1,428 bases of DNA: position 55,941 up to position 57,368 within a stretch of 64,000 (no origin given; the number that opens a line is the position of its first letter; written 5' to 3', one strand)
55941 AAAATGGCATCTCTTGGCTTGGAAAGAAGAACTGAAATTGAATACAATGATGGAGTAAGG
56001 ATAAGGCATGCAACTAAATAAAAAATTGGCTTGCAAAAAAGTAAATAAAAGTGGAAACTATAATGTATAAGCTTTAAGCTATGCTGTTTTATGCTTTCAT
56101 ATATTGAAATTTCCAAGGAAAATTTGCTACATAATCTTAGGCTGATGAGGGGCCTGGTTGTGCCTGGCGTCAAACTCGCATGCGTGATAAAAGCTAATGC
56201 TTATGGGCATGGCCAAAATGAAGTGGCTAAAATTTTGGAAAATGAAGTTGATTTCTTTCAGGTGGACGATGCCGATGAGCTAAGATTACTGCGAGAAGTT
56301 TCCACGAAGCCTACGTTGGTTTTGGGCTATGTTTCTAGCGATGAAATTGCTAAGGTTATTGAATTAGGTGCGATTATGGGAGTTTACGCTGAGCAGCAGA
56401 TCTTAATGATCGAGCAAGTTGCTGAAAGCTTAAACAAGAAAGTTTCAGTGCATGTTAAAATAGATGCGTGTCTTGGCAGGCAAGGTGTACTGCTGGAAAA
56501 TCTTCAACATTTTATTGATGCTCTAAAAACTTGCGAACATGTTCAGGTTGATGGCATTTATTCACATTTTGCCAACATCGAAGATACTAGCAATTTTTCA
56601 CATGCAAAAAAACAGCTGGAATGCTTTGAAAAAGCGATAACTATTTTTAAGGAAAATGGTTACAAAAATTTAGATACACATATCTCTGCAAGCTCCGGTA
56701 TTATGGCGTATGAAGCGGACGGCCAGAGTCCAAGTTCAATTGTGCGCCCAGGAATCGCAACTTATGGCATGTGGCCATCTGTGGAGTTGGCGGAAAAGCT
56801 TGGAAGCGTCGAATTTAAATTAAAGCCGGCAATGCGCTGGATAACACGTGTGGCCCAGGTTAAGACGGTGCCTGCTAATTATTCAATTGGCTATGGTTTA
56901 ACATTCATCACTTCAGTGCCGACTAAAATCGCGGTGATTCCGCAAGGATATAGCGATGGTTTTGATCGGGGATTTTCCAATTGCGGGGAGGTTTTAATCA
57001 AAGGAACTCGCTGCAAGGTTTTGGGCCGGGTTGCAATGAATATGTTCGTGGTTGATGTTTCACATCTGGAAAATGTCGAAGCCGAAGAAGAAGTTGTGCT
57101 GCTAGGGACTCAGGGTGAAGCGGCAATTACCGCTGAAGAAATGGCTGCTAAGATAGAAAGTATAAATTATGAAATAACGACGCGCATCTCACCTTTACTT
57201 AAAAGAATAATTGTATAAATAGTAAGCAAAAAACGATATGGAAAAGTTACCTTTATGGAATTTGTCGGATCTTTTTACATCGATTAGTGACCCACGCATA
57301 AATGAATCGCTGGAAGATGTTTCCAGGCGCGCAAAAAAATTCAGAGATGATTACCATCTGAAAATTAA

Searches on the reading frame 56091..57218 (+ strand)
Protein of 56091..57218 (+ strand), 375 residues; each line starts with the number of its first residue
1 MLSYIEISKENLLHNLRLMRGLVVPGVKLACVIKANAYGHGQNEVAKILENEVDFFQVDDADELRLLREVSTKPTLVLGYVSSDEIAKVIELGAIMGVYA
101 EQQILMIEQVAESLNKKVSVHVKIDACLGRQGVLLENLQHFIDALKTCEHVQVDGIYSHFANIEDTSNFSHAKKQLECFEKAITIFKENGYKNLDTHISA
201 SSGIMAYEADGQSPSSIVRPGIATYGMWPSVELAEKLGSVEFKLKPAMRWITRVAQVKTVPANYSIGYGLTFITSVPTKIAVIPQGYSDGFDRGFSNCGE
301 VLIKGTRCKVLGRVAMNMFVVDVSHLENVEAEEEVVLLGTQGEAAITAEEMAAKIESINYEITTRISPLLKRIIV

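Call 15: search_protein_families(library=pfam, proteins=[window:56091-57218:+])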
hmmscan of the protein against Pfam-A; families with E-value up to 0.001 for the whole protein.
window:56091-57218:+ (375 aa): 2 families
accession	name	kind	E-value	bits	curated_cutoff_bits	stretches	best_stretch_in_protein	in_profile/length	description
PF01168.26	Ala_racemase_N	-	1.5e-49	169.1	24.1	1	7-227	1-218/220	Alanine racemase, N-terminal domain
PF00842.27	Ala_racemase_C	-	8.4e-42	142.2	25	1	247-373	1-126/127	Alanine racemase, C-terminal domain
